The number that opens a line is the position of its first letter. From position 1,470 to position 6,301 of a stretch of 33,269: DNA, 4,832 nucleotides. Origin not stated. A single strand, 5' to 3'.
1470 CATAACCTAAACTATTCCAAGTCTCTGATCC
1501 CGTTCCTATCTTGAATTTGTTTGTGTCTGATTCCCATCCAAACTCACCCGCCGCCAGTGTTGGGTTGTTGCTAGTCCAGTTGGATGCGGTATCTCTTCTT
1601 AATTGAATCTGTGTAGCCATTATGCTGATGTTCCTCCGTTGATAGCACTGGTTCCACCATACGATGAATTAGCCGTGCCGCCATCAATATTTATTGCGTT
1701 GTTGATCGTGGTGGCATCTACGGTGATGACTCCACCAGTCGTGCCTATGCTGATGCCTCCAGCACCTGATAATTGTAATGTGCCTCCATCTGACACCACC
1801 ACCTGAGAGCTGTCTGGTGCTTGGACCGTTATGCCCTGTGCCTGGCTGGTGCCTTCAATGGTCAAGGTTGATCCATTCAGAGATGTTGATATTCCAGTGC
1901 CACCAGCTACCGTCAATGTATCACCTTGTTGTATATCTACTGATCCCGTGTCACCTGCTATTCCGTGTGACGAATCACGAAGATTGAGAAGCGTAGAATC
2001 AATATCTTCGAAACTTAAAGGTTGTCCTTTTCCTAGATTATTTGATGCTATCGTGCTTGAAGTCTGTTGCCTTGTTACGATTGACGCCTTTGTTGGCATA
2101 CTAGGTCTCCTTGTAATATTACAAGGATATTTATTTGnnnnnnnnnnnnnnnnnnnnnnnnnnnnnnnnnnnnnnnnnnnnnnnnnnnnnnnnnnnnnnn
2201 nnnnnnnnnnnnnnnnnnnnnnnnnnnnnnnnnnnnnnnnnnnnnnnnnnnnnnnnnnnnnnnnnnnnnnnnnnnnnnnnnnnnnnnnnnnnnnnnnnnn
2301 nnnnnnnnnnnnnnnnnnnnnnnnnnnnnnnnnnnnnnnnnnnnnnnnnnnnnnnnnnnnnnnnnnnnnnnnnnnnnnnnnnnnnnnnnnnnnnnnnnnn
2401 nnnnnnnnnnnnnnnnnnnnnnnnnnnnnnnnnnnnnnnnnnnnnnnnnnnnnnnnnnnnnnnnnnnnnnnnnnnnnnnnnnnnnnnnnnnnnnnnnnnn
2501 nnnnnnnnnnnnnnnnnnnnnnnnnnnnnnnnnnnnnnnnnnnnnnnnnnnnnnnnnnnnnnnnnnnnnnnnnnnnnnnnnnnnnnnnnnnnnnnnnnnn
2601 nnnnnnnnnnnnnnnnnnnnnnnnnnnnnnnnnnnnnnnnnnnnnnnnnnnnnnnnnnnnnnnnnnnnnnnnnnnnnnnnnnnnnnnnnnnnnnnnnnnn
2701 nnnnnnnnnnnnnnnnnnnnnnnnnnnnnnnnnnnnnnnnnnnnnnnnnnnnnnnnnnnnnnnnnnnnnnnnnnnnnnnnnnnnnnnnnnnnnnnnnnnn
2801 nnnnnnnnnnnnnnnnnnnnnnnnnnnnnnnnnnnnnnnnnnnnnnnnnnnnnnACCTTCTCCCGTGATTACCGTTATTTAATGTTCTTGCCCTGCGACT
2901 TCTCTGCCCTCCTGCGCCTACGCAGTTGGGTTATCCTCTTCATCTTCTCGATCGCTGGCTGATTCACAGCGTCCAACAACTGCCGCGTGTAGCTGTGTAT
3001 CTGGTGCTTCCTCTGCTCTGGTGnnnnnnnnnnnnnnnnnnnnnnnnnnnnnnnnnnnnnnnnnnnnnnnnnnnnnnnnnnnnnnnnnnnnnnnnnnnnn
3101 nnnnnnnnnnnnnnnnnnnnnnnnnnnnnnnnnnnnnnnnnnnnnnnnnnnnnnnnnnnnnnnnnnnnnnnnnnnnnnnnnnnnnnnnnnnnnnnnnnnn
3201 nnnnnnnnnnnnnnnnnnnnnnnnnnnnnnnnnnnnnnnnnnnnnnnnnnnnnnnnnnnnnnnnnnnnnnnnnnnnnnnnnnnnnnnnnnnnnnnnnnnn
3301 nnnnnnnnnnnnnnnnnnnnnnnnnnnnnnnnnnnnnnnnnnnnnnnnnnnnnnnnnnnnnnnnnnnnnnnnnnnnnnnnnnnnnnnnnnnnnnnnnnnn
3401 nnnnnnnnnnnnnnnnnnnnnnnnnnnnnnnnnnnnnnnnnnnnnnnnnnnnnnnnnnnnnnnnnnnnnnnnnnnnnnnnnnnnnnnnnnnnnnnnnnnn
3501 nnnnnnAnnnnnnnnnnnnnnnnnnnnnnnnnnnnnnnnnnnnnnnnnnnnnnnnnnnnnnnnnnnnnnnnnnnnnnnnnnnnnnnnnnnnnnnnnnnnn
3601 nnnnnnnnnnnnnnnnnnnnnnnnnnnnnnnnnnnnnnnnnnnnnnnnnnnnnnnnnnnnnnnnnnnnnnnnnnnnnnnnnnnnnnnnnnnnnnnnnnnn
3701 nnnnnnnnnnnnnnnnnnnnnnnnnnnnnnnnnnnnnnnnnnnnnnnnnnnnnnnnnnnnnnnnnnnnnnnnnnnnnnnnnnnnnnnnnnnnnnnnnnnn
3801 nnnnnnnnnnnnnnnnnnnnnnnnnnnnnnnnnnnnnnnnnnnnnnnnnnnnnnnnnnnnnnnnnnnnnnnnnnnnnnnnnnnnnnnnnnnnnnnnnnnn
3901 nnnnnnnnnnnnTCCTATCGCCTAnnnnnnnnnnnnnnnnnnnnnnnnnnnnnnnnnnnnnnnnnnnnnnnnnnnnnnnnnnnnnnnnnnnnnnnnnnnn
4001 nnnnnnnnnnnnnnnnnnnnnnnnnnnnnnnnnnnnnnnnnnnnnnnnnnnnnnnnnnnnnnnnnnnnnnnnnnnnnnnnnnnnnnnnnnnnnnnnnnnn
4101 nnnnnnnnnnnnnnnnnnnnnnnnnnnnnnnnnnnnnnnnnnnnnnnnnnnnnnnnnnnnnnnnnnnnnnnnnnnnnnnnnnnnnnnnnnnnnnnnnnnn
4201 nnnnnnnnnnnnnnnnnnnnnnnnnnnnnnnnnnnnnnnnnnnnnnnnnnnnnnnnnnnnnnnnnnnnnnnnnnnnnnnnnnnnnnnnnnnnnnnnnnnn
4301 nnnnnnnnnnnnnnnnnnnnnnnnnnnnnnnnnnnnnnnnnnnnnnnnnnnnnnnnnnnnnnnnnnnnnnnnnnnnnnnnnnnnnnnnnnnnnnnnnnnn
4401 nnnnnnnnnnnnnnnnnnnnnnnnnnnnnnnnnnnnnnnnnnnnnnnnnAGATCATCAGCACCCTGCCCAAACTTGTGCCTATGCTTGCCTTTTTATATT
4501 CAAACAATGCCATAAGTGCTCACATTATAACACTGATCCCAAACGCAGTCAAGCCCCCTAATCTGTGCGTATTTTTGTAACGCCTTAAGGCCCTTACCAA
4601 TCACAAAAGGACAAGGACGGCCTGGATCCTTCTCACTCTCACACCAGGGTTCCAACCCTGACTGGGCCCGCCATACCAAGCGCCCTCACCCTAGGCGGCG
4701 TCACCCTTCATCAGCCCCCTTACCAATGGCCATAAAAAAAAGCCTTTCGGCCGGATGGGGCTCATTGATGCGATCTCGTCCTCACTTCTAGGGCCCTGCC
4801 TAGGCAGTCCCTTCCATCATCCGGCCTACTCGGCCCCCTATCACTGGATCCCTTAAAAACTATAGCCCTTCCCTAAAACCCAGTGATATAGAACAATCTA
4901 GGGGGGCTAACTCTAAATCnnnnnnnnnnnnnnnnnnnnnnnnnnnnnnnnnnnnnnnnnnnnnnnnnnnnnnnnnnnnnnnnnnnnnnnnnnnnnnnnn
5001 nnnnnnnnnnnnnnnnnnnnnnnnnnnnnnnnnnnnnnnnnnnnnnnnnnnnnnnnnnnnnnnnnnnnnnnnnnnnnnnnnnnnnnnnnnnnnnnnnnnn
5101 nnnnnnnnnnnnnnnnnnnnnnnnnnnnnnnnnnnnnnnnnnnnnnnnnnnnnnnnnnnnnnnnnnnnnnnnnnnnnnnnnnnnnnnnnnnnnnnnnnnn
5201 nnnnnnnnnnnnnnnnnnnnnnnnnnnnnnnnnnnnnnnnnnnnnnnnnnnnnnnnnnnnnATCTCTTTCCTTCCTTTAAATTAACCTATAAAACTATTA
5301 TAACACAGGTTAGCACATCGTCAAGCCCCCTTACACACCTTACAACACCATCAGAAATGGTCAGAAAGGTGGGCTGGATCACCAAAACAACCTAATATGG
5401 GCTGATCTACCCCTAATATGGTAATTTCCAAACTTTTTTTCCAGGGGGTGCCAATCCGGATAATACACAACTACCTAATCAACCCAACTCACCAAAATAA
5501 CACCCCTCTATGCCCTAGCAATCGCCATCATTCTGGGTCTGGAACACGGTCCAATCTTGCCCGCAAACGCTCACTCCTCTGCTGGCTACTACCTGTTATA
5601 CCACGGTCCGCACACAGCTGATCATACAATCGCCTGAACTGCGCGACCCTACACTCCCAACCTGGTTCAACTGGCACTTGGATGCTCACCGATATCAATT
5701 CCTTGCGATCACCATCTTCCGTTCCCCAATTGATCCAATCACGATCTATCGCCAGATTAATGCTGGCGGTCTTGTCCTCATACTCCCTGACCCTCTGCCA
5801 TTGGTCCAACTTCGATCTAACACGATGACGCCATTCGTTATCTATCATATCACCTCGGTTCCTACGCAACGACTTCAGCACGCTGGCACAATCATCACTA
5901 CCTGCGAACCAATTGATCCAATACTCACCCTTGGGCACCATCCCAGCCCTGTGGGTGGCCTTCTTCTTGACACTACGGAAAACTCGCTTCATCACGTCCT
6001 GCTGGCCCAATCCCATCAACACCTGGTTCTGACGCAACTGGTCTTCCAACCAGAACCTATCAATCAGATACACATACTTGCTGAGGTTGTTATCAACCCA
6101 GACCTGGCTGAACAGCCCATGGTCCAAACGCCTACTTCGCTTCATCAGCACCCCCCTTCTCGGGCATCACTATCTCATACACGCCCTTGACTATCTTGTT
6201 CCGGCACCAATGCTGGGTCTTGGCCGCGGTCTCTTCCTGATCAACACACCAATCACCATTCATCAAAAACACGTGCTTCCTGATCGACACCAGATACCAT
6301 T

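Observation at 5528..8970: ParB - ParB - (ABC ATPase::GNAT) - C39-like peptidase early operon: candidate ATP-dependent nucleic-acid acylation / anti-defence system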

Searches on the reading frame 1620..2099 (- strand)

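Call 90: search_protein_families(library=phrogs, proteins=[window:1620-2099:-], max_evalue=0.001)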
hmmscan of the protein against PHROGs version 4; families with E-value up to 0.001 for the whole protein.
window:1620-2099:- (159 aa): 1 family
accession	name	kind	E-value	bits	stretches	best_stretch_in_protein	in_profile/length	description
phrog_677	-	tail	0.00036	21.1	1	44-85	224-266/412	baseplate wedge tail fiber protein connector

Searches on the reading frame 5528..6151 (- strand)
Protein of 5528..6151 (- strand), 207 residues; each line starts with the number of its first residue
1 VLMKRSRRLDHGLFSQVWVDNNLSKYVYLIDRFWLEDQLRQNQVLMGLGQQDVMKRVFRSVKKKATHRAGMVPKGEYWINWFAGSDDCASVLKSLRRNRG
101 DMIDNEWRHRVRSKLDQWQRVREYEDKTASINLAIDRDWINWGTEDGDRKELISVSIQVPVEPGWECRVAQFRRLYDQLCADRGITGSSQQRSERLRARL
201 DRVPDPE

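Call 3: search_protein_families(library=pfam, proteins=[window:5528-6151:-], max_evalue=0.1)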
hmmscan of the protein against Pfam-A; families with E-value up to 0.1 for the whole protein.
window:5528-6151:- (207 aa): 0 families

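Call 4: search_protein_families(library=phrogs, proteins=[window:5528-6151:-], max_evalue=0.01)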
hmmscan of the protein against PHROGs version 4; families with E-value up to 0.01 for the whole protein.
window:5528-6151:- (207 aa): 0 families

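Call 25: search_protein_families(library=ncbifam, proteins=[window:5528-6151:-], max_evalue=0.01)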
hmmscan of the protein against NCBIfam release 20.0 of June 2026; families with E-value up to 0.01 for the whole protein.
window:5528-6151:- (207 aa): 0 families

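Call 107: search_protein_families(library=padloc, proteins=[window:5528-6145:-], max_evalue=0.001)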
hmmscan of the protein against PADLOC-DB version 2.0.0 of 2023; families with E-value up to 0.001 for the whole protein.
window:5528-6145:- (205 aa): 0 families
